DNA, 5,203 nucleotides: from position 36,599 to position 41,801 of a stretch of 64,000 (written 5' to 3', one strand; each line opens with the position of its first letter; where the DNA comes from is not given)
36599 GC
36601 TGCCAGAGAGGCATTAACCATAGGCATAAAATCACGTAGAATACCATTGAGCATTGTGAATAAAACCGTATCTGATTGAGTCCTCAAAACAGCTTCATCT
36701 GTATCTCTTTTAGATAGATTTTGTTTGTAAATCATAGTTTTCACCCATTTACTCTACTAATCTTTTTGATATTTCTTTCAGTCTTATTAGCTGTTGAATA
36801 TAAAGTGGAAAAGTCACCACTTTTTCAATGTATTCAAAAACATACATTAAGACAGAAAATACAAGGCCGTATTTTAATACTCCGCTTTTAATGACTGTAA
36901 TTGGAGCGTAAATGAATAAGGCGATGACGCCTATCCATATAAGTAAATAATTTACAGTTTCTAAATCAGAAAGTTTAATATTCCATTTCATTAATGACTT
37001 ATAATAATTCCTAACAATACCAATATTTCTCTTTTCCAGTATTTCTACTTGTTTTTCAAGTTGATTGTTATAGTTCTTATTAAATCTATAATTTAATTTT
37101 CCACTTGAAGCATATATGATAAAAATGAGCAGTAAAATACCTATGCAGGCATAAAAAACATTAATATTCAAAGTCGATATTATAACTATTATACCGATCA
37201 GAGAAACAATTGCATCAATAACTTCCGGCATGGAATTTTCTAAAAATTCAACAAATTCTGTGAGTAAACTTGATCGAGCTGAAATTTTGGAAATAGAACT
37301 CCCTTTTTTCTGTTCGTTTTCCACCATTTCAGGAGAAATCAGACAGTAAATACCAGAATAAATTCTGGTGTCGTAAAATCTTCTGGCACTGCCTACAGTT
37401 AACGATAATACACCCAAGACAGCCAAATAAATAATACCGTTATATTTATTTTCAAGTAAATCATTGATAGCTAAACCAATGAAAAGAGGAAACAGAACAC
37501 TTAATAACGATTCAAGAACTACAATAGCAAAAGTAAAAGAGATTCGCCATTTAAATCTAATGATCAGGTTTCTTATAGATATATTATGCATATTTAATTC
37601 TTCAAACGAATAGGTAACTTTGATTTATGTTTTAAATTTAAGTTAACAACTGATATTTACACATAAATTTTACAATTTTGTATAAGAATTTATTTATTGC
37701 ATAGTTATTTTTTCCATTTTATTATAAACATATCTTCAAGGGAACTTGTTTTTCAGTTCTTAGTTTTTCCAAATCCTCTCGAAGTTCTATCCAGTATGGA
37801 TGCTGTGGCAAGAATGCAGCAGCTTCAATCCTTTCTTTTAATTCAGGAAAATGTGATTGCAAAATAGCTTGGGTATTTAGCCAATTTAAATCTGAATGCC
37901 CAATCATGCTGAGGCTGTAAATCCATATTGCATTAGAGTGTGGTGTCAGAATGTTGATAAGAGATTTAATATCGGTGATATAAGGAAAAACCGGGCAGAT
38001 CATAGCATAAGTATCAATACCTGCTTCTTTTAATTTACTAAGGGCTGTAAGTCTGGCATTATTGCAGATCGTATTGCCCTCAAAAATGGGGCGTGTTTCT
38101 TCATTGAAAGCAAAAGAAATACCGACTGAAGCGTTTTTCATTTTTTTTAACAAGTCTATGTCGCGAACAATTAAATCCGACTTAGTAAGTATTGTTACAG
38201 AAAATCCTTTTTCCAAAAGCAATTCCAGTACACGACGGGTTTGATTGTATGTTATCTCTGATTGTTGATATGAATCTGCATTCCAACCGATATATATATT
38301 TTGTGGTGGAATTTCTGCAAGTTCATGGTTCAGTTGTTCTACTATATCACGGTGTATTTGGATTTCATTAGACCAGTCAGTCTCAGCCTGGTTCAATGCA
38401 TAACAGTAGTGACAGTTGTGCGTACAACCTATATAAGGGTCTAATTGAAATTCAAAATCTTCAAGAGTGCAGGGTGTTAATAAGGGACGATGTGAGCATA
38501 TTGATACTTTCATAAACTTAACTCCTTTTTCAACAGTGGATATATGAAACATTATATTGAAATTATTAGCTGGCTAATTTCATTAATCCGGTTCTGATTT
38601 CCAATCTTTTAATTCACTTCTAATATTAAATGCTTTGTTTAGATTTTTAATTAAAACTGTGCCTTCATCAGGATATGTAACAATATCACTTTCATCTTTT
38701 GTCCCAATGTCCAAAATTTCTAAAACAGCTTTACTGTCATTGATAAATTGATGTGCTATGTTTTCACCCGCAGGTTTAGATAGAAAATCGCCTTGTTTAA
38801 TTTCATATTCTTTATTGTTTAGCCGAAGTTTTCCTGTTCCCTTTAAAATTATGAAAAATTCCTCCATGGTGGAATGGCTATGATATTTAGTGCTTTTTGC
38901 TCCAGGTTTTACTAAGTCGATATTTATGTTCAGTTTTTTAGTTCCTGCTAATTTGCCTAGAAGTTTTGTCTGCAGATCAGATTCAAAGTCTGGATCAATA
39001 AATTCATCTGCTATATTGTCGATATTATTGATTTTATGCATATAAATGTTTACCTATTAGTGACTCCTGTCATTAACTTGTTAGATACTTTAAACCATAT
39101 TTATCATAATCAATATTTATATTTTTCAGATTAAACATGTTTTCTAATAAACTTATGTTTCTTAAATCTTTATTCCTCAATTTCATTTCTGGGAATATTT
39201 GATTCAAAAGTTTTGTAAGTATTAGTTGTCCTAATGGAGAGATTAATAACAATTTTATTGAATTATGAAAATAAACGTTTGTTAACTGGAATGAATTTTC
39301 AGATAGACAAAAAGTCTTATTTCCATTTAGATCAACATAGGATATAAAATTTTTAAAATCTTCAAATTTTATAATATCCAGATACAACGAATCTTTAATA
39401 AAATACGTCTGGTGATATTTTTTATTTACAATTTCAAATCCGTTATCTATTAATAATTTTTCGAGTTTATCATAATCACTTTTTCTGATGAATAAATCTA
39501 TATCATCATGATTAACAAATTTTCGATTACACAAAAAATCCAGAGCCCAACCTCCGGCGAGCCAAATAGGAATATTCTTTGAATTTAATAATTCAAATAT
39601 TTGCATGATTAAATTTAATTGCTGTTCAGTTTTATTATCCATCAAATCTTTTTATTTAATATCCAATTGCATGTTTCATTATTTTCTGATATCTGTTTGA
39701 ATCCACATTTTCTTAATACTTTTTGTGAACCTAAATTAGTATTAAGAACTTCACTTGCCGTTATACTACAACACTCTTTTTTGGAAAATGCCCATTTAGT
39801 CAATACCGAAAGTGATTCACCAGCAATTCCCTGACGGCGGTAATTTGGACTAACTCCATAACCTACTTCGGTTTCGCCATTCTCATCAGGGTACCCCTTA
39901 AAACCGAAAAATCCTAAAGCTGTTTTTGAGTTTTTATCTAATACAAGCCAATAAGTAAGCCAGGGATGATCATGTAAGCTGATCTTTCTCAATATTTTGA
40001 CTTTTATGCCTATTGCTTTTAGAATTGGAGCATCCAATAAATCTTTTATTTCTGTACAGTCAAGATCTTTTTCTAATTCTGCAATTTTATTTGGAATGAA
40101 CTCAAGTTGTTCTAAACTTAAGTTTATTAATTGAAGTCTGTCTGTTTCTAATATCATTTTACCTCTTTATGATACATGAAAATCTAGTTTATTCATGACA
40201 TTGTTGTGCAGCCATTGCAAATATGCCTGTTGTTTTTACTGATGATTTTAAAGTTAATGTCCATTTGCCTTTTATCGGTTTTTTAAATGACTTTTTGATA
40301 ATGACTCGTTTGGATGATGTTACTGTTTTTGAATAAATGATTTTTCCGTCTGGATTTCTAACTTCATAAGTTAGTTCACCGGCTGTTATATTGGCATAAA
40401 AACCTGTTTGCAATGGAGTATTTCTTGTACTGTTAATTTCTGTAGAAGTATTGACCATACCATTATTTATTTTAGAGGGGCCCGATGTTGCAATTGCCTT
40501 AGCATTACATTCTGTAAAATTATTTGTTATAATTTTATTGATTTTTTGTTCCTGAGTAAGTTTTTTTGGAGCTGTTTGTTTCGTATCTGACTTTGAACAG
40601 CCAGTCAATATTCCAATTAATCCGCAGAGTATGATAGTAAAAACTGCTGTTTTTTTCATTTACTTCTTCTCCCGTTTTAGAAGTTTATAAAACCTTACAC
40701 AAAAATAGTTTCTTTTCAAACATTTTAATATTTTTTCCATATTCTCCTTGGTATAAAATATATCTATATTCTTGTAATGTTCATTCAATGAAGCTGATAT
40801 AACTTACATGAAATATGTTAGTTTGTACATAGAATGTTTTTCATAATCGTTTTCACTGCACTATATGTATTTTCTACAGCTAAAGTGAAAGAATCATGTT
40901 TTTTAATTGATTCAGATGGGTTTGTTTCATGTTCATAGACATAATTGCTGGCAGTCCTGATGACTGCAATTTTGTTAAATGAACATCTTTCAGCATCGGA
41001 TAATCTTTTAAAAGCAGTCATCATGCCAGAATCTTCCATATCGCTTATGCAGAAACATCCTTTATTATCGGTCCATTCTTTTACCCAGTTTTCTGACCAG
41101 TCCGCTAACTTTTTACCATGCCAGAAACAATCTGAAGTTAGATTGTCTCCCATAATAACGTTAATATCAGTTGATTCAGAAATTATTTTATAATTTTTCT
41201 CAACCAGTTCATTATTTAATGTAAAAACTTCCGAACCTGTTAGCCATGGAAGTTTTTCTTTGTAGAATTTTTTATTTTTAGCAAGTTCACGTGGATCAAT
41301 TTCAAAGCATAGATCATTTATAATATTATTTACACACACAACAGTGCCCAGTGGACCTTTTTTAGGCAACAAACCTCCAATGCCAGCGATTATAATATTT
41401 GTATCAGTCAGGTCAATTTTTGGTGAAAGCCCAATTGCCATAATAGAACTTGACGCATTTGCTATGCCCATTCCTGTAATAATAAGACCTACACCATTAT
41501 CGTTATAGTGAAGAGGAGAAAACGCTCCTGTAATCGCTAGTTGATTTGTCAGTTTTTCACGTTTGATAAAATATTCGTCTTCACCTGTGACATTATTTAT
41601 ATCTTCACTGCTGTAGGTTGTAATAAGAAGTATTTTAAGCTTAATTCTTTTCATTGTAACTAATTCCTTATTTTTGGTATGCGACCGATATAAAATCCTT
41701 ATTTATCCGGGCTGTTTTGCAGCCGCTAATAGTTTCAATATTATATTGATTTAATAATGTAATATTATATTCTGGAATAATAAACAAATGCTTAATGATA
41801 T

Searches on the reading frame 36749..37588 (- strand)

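Call 63: search_protein_families(library=pfam, proteins=[window:36749-37588:-], max_evalue=0.00001)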
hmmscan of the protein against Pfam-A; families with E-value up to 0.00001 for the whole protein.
window:36749-37588:- (279 aa): 1 family
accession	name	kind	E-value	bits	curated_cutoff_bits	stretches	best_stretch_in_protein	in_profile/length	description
PF13748.11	ABC_membrane_3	-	7.4e-51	173.3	27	1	6-228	2-224/237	ABC transporter transmembrane region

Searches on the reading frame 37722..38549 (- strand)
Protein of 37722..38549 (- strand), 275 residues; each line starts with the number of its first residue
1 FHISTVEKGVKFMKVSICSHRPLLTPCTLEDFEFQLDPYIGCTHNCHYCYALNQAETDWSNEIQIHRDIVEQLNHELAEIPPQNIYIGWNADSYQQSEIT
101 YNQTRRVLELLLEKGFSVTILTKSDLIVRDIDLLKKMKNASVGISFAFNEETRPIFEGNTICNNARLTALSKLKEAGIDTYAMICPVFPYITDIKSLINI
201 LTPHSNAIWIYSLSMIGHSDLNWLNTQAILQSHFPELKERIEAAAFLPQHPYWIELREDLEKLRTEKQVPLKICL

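Call 13: search_protein_families(library=pfam, proteins=[window:37722-38549:-], max_evalue=0.001)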
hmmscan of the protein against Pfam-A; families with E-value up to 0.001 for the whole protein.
window:37722-38549:- (275 aa): 1 family
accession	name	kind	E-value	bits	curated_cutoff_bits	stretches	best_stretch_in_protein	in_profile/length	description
PF04055.27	Radical_SAM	-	3.6e-12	47.2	29.5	1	39-193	4-156/166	Radical SAM superfamily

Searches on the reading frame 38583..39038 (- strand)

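Call 63: search_protein_families(library=pfam, proteins=[window:38583-39038:-], max_evalue=0.00001)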
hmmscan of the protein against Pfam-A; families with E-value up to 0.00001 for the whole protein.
window:38583-39038:- (151 aa): 1 family
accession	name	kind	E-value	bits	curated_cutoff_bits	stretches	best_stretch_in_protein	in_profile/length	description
PF07883.17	Cupin_2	-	3e-16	59.3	27.2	1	43-111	5-69/70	Cupin domain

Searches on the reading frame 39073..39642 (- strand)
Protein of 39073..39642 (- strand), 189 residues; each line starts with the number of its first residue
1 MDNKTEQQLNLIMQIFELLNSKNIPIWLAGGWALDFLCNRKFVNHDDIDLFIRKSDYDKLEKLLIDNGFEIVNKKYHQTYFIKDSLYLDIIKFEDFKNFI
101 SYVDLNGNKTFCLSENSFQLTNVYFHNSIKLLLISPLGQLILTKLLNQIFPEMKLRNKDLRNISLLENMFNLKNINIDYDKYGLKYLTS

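Call 63: search_protein_families(library=pfam, proteins=[window:39073-39642:-], max_evalue=0.00001)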
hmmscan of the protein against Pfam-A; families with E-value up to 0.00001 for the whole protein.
window:39073-39642:- (189 aa): 2 families
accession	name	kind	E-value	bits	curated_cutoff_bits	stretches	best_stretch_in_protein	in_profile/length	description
PF10706.15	Aminoglyc_resit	-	4.6e-12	46.7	21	1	12-75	2-65/149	Aminoglycoside-2''-adenylyltransferase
PF14907.12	NTP_transf_5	-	1.1e-07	32.1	31.2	1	4-86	52-137/249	Uncharacterised nucleotidyltransferase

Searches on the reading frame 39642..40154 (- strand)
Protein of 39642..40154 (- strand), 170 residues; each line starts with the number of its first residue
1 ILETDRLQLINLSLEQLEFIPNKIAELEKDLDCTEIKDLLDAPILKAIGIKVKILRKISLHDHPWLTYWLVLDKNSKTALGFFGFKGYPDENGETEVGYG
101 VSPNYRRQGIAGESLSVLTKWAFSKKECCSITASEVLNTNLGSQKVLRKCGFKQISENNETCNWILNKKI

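Call 63: search_protein_families(library=pfam, proteins=[window:39642-40154:-], max_evalue=0.00001)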
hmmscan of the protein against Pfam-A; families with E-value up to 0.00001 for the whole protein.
window:39642-40154:- (170 aa): 2 families
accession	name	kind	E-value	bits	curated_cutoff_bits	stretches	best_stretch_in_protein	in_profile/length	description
PF13302.13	Acetyltransf_3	-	5.5e-15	56.7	25.4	1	66-153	55-138/138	Acetyltransferase (GNAT) domain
PF00583.31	Acetyltransf_1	-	2.3e-12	47.7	20.7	1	64-152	31-116/116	Acetyltransferase (GNAT) family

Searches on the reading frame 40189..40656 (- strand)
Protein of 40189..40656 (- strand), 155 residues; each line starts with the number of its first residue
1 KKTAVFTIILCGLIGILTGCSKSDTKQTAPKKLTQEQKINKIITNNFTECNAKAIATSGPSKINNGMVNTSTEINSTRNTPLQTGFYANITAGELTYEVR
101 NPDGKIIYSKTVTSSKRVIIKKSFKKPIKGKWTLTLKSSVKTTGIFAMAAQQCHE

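Call 63: search_protein_families(library=pfam, proteins=[window:40189-40656:-], max_evalue=0.00001)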
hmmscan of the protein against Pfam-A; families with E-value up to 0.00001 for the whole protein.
window:40189-40656:- (155 aa): 0 families

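Call 77: search_protein_families(library=pfam, proteins=[window:40189-40656:-], max_evalue=0.1)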
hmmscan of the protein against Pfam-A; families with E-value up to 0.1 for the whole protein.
window:40189-40656:- (155 aa): 2 families
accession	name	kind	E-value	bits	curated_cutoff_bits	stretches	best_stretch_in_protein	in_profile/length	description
PF11589.14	DUF3244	-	0.02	15.3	25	1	93-139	40-86/96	Domain of unknown function (DUF3244)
PF01835.25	MG2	-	0.025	15.4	32.8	1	88-139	29-83/96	MG2 domain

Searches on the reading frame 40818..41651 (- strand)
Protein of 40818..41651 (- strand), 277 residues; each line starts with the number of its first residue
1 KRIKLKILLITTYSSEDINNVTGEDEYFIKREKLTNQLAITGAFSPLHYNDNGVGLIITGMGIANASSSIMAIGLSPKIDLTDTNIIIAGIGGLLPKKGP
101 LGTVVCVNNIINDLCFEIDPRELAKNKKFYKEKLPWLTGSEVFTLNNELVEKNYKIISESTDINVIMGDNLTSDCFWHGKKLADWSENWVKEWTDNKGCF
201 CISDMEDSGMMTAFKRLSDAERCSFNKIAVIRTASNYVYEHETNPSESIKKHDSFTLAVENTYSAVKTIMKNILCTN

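Call 13: search_protein_families(library=pfam, proteins=[window:40818-41651:-], max_evalue=0.001)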
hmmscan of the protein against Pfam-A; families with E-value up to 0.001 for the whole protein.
window:40818-41651:- (277 aa): 1 family
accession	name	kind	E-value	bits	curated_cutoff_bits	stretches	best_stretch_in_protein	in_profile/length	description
PF06516.17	NUP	-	1.6e-56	192.2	27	2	164-274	188-301/313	Purine nucleoside permease (NUP)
